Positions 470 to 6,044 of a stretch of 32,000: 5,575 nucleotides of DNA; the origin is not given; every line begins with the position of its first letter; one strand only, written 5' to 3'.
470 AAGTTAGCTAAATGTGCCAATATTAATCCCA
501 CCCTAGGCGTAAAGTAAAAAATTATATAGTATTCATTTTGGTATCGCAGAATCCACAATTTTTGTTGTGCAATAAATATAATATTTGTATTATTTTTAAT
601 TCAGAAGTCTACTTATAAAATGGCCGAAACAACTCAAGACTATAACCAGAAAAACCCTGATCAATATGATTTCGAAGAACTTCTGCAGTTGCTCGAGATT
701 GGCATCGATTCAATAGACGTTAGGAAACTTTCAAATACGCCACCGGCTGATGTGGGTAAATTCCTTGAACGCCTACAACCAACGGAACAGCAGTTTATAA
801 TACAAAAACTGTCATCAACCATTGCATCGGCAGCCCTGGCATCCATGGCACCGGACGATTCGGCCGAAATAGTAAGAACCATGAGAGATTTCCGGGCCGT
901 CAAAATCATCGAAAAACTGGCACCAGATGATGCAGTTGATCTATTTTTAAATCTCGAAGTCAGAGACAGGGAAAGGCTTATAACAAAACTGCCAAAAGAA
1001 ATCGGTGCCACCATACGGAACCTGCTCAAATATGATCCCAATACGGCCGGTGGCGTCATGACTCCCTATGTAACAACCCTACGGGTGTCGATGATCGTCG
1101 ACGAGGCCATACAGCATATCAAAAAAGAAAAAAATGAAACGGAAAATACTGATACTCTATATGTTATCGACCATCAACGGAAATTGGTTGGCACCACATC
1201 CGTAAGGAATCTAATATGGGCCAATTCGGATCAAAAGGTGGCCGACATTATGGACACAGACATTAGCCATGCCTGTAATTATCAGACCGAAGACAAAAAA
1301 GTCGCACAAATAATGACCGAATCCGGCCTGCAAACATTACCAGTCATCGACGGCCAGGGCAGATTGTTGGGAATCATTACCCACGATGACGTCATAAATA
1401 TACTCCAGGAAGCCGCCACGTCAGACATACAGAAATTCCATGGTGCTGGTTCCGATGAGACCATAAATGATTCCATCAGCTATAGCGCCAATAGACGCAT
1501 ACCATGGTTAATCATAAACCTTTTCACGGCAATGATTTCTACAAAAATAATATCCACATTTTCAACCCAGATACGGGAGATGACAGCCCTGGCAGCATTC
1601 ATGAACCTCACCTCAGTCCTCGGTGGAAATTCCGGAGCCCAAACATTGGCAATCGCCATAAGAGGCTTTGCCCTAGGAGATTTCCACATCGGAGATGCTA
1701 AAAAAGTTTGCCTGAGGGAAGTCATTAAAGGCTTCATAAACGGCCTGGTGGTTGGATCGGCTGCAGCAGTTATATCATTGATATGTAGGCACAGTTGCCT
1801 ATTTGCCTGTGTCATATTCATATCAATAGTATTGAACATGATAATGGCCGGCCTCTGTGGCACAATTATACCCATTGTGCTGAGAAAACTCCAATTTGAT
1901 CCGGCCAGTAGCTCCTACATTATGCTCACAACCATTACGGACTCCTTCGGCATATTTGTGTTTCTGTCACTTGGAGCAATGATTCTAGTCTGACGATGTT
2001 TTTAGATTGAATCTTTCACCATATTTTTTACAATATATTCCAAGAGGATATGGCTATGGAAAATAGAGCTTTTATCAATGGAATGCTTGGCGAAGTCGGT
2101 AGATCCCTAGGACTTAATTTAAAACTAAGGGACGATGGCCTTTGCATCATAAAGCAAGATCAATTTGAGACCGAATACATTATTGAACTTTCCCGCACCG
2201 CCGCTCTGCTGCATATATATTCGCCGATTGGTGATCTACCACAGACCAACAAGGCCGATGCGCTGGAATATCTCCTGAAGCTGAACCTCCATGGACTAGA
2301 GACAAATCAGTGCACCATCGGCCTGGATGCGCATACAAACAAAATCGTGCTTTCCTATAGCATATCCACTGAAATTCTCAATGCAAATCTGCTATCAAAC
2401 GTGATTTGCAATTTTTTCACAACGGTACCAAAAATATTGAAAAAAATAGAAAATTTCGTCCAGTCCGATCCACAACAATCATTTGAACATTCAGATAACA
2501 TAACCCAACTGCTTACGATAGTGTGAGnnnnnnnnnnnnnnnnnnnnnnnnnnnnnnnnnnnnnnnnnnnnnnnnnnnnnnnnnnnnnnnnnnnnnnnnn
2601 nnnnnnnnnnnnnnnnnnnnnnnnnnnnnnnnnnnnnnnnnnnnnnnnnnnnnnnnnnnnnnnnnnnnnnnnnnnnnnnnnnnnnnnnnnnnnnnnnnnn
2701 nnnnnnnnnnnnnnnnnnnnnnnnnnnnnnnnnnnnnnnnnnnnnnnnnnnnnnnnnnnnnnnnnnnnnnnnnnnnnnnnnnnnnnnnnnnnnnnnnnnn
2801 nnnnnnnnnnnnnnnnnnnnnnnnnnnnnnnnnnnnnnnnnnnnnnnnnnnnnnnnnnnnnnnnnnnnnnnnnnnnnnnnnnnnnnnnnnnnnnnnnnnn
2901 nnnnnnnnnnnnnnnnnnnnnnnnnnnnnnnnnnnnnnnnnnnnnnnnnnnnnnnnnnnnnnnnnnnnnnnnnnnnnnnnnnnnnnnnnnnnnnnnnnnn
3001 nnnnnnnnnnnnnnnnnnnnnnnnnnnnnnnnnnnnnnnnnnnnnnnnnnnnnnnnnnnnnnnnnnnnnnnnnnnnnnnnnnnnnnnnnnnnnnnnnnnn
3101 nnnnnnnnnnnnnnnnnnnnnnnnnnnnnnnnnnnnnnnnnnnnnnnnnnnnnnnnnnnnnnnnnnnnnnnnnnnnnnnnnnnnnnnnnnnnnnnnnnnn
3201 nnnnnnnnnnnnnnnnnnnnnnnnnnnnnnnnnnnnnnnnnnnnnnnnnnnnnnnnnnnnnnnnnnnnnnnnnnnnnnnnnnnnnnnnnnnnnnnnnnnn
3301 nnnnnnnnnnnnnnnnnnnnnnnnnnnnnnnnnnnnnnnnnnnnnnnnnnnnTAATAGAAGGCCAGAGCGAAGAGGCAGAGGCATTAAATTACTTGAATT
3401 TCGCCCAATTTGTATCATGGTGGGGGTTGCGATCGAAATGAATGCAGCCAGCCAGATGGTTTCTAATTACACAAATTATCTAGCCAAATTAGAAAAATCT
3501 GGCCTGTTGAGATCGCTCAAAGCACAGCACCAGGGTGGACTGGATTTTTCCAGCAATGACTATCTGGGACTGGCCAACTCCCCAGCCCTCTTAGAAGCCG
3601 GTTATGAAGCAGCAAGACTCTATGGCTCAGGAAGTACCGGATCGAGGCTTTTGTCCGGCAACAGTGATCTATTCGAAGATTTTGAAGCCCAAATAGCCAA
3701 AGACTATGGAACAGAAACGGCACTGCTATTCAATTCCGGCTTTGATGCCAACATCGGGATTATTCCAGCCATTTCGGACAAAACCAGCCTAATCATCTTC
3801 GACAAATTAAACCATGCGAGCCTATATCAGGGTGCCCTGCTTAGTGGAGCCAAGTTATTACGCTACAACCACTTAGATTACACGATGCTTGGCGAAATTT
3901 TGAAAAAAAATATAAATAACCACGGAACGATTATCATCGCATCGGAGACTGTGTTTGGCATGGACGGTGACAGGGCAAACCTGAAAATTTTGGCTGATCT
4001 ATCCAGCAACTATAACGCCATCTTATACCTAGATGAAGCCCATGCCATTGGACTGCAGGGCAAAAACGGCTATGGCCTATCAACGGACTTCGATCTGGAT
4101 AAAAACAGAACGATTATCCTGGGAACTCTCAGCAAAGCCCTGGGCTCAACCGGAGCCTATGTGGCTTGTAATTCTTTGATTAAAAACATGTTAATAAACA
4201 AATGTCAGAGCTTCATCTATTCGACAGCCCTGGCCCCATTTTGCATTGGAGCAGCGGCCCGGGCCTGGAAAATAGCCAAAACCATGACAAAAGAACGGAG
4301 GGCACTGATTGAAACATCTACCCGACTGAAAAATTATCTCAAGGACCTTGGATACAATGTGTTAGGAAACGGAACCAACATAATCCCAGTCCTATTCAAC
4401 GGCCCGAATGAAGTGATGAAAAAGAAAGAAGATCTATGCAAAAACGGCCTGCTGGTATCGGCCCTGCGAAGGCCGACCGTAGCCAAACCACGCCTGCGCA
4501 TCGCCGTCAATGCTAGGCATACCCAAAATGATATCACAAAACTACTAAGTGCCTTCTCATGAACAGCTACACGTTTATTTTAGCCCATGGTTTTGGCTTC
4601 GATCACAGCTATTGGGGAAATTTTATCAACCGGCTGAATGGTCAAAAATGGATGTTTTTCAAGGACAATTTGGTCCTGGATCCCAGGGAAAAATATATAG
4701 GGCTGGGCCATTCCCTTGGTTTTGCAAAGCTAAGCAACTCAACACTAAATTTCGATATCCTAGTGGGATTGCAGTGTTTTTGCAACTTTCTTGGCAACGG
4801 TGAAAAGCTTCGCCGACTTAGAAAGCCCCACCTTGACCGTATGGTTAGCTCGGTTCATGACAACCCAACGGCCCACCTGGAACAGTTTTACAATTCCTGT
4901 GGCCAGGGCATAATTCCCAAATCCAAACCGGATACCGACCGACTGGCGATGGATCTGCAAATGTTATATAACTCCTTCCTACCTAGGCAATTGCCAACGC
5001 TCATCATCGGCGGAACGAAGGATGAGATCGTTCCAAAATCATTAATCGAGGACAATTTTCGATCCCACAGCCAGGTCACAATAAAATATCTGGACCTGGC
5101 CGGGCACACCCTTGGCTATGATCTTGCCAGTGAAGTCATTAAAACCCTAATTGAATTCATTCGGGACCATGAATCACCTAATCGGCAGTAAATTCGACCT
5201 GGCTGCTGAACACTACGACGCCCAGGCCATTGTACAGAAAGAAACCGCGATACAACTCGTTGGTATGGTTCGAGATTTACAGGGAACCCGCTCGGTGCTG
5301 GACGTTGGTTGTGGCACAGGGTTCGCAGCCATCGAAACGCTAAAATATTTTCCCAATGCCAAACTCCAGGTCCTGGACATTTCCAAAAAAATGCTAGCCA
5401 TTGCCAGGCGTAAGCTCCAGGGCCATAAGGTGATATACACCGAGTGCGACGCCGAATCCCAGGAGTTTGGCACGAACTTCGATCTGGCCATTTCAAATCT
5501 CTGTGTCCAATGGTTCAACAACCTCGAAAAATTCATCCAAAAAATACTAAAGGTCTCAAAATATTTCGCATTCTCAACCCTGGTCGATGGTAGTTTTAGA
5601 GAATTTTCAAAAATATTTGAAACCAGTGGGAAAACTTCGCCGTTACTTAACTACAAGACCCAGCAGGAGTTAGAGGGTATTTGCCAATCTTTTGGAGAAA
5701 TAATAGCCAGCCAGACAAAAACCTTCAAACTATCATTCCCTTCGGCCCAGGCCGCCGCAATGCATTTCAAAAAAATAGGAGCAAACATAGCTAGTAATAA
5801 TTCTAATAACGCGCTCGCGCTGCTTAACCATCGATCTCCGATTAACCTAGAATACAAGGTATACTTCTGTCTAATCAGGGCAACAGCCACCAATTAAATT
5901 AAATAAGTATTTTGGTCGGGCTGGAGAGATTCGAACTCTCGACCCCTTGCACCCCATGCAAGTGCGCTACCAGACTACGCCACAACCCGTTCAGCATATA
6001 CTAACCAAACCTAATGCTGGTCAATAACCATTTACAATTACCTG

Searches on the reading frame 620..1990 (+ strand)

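Call 33: search_protein_families(library=pfam, proteins=[window:620-1990:+], max_evalue=0.001)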
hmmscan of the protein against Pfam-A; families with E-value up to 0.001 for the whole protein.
window:620-1990:+ (457 aa): 3 families
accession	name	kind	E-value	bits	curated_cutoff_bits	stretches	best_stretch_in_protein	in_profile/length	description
PF01769.21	MgtE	-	1e-26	94.1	27.6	1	332-450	5-124/125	Divalent cation transporter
PF03448.22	MgtE_N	-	3.2e-20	73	25.9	1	41-141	2-102/102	MgtE intracellular N domain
PF00571.33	CBS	-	1.8e-13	51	24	1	207-263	1-56/57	CBS domain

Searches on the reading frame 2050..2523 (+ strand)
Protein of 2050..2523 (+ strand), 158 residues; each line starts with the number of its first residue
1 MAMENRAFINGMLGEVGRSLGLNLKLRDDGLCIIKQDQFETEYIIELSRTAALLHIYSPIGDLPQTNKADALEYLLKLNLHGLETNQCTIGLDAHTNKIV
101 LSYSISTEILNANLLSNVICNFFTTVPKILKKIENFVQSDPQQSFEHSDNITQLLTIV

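Call 33: search_protein_families(library=pfam, proteins=[window:2050-2523:+], max_evalue=0.001)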
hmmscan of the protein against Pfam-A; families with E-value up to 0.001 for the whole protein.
window:2050-2523:+ (158 aa): 1 family
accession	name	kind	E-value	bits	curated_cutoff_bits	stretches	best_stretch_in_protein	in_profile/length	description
PF05932.18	CesT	-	7.3e-15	55.6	22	1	12-123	2-112/119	Tir chaperone protein (CesT) family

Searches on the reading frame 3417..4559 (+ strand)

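Call 33: search_protein_families(library=pfam, proteins=[window:3417-4559:+], max_evalue=0.001)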
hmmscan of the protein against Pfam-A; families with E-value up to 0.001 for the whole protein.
window:3417-4559:+ (381 aa): 1 family
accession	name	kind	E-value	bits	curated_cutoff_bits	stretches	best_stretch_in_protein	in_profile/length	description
PF00155.27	Aminotran_1_2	-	2.7e-50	172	19.7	1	42-379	4-360/361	Aminotransferase class I and II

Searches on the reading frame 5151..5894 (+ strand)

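Call 33: search_protein_families(library=pfam, proteins=[window:5151-5894:+], max_evalue=0.001)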
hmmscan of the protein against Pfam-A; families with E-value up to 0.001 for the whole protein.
window:5151-5894:+ (248 aa): 12 families
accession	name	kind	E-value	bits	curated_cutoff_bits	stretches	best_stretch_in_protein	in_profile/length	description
PF13649.12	Methyltransf_25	-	1.4e-16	61.4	27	1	49-136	1-93/97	Methyltransferase domain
PF08241.18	Methyltransf_11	-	1.3e-14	55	21.2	1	50-137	1-88/95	Methyltransferase domain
PF13847.12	Methyltransf_31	-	1.9e-12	47.5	27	1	48-143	6-111/145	Methyltransferase domain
PF08242.18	Methyltransf_12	-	3.1e-12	47.5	30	1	50-135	1-91/98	Methyltransferase domain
PF05175.20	MTS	-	8e-09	35.8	23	1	45-116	31-105/170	Methyltransferase small domain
PF01209.24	Ubie_methyltran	-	3.8e-07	30.1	20.1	1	42-195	45-191/233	ubiE/COQ5 methyltransferase family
PF13489.12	Methyltransf_23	-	4.8e-07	30.1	27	1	45-182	22-158/164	Methyltransferase domain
PF06325.19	PrmA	-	4.9e-06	26.7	22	1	41-149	157-266/296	Ribosomal protein L11 methyltransferase (PrmA)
PF00891.24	Methyltransf_2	-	1.7e-05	24.7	22.3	1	41-89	58-105/210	O-methyltransferase domain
PF05401.17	NodS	-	3.3e-05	24.3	24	1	33-135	31-132/201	Nodulation protein S (NodS)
PF02527.21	GidB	-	8.5e-05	22.4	27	1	23-139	26-144/184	rRNA small subunit methyltransferase G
PF07021.18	MetW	-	0.00026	21.1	21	1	45-138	14-104/193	Methionine biosynthesis protein MetW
